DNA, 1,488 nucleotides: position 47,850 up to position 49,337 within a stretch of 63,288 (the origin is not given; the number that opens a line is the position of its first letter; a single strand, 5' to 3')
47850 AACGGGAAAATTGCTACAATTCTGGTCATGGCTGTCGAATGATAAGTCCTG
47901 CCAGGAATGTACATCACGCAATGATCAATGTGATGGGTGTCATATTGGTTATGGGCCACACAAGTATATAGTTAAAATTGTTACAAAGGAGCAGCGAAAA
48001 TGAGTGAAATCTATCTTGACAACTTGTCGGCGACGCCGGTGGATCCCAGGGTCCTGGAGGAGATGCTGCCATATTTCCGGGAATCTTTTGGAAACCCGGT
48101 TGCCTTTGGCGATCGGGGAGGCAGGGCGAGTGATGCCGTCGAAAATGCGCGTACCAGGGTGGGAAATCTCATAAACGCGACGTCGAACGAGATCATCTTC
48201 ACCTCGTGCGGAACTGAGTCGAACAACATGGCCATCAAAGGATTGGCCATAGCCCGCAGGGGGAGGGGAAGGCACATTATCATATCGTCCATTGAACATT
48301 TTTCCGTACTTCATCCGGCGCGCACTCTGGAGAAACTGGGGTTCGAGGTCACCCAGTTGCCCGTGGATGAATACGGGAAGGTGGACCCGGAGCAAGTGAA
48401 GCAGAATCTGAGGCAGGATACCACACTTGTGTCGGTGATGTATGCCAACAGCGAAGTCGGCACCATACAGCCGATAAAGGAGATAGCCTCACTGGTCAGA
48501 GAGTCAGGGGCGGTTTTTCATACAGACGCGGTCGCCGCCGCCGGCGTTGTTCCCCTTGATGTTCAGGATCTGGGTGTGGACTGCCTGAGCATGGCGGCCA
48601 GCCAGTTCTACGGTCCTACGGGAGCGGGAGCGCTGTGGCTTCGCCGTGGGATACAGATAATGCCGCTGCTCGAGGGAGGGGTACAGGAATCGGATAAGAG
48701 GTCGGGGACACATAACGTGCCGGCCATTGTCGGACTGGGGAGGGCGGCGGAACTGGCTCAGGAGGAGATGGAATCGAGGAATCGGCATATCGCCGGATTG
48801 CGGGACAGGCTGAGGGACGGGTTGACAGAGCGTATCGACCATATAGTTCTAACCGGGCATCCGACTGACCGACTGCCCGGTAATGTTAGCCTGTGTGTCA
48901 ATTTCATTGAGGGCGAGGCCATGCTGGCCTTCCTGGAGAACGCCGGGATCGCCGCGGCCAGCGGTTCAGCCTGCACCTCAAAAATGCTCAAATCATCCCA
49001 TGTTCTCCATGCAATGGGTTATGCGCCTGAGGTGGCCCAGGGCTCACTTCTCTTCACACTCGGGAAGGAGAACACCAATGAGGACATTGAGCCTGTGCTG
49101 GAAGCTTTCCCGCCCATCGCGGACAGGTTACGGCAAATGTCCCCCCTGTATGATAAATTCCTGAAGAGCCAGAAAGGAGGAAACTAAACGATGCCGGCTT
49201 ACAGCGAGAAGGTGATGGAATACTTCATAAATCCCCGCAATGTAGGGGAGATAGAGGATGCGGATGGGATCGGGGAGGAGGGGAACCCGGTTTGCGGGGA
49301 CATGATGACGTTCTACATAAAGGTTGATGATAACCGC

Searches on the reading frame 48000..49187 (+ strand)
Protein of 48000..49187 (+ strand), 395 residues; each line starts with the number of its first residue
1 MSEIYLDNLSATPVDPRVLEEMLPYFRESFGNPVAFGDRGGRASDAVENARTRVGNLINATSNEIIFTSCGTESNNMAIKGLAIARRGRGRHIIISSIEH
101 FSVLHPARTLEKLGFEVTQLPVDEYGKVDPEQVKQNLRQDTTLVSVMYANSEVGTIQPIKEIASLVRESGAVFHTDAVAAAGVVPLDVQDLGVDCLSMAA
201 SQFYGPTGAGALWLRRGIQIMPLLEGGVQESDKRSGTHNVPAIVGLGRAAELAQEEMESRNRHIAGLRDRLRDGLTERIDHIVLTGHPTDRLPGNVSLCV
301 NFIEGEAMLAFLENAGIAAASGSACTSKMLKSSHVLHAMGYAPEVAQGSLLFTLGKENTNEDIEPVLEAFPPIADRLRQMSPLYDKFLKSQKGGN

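Call 23: search_protein_families(library=pfam, proteins=[window:48000-49187:+])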
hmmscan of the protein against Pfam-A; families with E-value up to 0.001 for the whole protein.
window:48000-49187:+ (395 aa): 3 families
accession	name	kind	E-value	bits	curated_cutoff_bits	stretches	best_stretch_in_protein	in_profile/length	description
PF00266.25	Aminotran_5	-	1.5e-75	254.9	21.5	1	4-364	1-369/371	Aminotransferase class-V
PF01212.27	Beta_elim_lyase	-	9.2e-07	28.9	27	1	63-177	48-169/288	Beta-eliminating lyase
PF00155.27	Aminotran_1_2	-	0.00031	20.5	19.7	0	57-282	60-296/361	Aminotransferase class I and II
